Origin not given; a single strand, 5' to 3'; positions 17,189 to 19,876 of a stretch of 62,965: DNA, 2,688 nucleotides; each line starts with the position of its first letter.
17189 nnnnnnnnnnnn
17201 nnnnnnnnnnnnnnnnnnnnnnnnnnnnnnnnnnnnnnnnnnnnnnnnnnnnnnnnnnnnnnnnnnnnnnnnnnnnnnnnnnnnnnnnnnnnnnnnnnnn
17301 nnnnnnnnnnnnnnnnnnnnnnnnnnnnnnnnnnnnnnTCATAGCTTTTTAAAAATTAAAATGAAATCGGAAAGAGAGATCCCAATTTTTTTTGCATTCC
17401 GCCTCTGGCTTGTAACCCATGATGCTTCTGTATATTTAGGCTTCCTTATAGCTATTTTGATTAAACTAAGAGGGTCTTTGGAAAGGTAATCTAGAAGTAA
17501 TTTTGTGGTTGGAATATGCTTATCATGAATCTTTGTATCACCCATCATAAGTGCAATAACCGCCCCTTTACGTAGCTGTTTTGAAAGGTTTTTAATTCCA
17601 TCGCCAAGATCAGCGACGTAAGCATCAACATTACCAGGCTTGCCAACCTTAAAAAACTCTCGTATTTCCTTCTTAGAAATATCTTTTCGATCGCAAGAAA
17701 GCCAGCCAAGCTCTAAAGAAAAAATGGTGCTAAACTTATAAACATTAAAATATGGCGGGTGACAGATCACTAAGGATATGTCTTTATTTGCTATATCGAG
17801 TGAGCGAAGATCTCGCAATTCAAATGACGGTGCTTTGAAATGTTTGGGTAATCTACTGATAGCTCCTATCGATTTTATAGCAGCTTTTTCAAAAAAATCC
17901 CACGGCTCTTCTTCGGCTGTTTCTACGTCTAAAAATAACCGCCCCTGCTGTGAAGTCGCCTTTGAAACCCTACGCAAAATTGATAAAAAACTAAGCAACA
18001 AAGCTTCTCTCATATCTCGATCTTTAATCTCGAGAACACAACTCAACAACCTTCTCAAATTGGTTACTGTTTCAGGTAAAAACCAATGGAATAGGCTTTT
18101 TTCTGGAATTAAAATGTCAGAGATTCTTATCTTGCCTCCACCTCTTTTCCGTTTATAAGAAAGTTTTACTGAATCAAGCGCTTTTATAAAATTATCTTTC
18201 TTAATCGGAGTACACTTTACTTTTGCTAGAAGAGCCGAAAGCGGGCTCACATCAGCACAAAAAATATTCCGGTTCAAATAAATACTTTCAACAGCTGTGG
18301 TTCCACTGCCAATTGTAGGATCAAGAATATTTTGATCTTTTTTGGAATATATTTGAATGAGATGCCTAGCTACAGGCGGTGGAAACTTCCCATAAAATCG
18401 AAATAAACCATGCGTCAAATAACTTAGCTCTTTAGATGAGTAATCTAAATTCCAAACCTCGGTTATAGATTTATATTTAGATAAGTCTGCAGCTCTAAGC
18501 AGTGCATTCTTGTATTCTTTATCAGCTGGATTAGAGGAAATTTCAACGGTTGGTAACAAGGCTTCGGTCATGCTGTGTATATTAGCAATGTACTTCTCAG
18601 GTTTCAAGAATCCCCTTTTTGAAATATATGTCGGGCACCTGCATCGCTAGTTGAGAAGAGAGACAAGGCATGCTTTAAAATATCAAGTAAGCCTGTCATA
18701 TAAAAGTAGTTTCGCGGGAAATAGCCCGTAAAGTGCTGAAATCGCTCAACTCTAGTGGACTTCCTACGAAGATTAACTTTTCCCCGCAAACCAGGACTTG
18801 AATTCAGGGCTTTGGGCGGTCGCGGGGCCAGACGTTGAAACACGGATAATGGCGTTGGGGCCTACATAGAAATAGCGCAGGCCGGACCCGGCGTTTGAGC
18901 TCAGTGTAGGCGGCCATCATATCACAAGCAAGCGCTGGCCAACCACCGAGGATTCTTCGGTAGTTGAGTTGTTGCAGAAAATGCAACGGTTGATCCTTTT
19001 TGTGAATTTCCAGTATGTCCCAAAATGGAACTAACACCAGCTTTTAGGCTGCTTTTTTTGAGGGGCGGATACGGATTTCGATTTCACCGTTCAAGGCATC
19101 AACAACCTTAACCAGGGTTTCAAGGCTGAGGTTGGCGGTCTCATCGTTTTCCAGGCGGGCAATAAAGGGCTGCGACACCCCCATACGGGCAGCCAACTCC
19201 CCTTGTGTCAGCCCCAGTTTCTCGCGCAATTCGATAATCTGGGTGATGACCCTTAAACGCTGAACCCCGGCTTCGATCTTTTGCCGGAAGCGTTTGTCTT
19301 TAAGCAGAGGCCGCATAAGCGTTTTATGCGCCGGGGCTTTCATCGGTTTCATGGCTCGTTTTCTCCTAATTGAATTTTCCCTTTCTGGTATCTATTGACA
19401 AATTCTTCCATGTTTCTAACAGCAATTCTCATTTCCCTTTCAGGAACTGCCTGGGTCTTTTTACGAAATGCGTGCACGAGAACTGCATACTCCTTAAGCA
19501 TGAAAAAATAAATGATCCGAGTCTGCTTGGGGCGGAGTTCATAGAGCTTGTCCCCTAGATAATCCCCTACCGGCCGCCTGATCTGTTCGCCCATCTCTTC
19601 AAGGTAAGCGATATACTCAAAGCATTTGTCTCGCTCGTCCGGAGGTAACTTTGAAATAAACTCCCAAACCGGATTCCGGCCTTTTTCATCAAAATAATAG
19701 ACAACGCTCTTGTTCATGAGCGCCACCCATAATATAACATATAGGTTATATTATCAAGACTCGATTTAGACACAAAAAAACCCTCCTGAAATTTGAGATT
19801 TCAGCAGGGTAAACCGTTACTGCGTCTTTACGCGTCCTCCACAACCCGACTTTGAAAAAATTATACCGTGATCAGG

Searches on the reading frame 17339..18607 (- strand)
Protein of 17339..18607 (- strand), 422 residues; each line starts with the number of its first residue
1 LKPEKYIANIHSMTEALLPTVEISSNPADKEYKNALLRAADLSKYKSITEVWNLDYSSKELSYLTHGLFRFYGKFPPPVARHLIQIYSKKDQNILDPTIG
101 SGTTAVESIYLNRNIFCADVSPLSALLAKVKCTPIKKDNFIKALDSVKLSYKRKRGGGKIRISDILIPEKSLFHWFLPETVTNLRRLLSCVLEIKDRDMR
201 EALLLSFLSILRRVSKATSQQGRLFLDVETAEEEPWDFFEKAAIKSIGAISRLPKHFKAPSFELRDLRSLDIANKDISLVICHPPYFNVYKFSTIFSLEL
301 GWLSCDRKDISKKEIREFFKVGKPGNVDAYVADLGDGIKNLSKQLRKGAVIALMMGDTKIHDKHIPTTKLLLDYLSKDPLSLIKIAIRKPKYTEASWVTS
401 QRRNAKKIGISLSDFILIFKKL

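Call 3: search_protein_families(library=pfam, proteins=[window:17339-18607:-], max_evalue=1)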
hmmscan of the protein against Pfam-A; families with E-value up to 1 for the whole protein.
window:17339-18607:- (422 aa): 4 families
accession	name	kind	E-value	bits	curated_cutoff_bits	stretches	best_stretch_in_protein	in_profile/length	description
PF01555.25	N6_N4_Mtase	-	3.9e-16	60.1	26.7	2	35-121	132-212/221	DNA methylase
PF01170.24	UPF0020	-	0.0088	16.2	22.3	1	89-116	27-54/197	RMKL-like, methyltransferase domain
PF08671.16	SinI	-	0.012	15.8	31.4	0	310-320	17-27/28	Anti-repressor SinI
PF23747.2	Ig-like_CATSPERD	-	0.089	13.7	27.8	0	111-128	102-119/120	CATSPERD Ig-like domain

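Call 4: search_protein_families(library=padloc, proteins=[window:17339-18607:-], max_evalue=1)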
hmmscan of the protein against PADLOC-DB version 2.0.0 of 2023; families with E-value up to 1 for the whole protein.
window:17339-18607:- (422 aa): 47 families (the best 25 are shown)
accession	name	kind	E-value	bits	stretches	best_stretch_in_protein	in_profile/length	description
PDLC03239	MTase_II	-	4.7e-96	320.1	1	36-421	37-441/442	Type II methyltransferase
PDLC03380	MTase_II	-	7.3e-29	99.2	2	34-139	3-105/393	Type II methyltransferase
PDLC03322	MTase_II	-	1.4e-22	78.2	1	47-219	19-195/446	Type II methyltransferase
PDLC03362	MTase_II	-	4.7e-21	73.1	1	64-347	42-331/438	Type II methyltransferase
PDLC03364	MTase_II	-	4.9e-20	69.8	1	54-391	21-356/380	Type II methyltransferase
PDLC03369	MTase_II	-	1.4e-16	58.3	2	55-132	104-182/532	Type II methyltransferase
PDLC03351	MTase_II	-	6.9e-16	56.3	2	67-124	123-180/348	Type II methyltransferase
PDLC03353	MTase_II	-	3.5e-15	54.2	2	46-121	170-239/260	Type II methyltransferase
PDLC03224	MTase_II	-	6.5e-14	49.7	1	68-312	70-332/481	Type II methyltransferase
PDLC03376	MTase_II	-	1.6e-11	42.5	2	63-125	30-91/249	Type II methyltransferase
PDLC03325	MTase_II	-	3.1e-11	40.7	1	74-153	75-154/426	Type II methyltransferase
PDLC03377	MTase_II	-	5.3e-11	39.8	1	61-139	91-170/504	Type II methyltransferase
PDLC03350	MTase_II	-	8.4e-11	39.8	1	27-132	200-295/312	Type II methyltransferase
PDLC03387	MTase_II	-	6.1e-10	36.7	1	72-131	215-274/289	Type II methyltransferase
PDLC03360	MTase_II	-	1.9e-09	35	1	40-228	13-196/441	Type II methyltransferase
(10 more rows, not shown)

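Call 5: search_protein_families(library=ncbifam, proteins=[window:17339-18607:-], max_evalue=1)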
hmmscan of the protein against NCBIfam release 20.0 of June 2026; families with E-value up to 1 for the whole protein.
window:17339-18607:- (422 aa): 2 families
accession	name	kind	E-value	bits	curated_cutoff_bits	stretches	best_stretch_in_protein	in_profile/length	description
NF040721.1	Trm14_Arch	equivalog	0.0078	15.4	280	1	75-116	175-217/370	tRNA (guanine(6)-N2)-methyltransferase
NF050803.1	DnaMtaseCcrMCaul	equivalog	0.16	10.9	830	1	83-129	198-244/350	adenine-specific DNA-methyltransferase CcrM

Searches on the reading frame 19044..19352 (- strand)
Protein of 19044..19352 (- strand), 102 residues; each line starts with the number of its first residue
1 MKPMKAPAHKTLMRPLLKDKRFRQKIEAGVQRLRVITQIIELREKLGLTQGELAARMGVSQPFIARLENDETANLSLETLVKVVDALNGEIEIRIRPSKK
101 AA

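Call 3: search_protein_families(library=pfam, proteins=[window:19044-19352:-], max_evalue=1)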
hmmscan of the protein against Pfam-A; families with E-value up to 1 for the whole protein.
window:19044-19352:- (102 aa): 17 families
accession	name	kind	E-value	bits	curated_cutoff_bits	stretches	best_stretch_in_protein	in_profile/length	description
PF01381.28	HTH_3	-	6.2e-15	55.4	23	1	39-91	1-52/55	Helix-turn-helix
PF13744.12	HTH_37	-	5e-13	49.1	27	1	27-96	11-80/80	Helix-turn-helix domain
PF13560.12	HTH_31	-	2.4e-08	34.6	27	1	41-88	8-55/64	Helix-turn-helix domain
PF13443.12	HTH_26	-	1.2e-06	29.1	22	1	41-88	4-51/63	Cro/C1-type HTH DNA-binding domain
PF12844.13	HTH_19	-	1.5e-05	25.3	30.2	1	41-87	6-51/64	Helix-turn-helix domain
PF13413.12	HTH_25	-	4.6e-05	23.6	24.6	1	41-81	4-44/62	Helix-turn-helix domain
PF15731.11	MqsA_antitoxin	-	0.00096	19.7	30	1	19-85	57-121/131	Antitoxin component of bacterial toxin-antitoxin system, MqsA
PF04545.22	Sigma70_r4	-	0.0033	17.3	24.1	1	38-68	11-41/50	Sigma-70, region 4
PF17762.8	HTH_ParB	-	0.0099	16.4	22.6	1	41-65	14-38/102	ParB HTH domain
PF20432.4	Xre-like-HTH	-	0.01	16.5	25.8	1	40-78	16-53/63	Antitoxin Xre-like helix-turn-helix domain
PF12802.13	MarR_2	-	0.013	16.1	27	1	35-66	10-39/61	MarR family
PF22495.2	HTH_92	-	0.026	14.3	27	1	41-83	2-44/45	RsaL-like HTH domain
PF13518.12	HTH_28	-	0.043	14.3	25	1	31-68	1-33/52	Helix-turn-helix domain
PF13384.12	HTH_23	-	0.049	13.9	24.6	1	37-66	8-36/50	Homeodomain-like domain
PF01047.28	MarR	-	0.062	13.6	24.6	1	42-66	12-36/59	MarR family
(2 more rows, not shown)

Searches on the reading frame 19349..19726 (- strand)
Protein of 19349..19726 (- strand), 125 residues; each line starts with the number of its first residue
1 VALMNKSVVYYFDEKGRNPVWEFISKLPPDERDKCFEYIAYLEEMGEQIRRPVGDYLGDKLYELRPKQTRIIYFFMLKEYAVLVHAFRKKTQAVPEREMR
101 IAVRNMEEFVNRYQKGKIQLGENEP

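Call 3: search_protein_families(library=pfam, proteins=[window:19349-19726:-], max_evalue=1)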
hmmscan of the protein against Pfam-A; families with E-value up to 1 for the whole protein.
window:19349-19726:- (125 aa): 1 family
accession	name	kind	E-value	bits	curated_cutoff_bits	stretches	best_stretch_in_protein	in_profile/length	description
PF05973.20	Gp49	-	2.4e-19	69.6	23.9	1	22-106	1-89/90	Phage derived protein Gp49-like (DUF891)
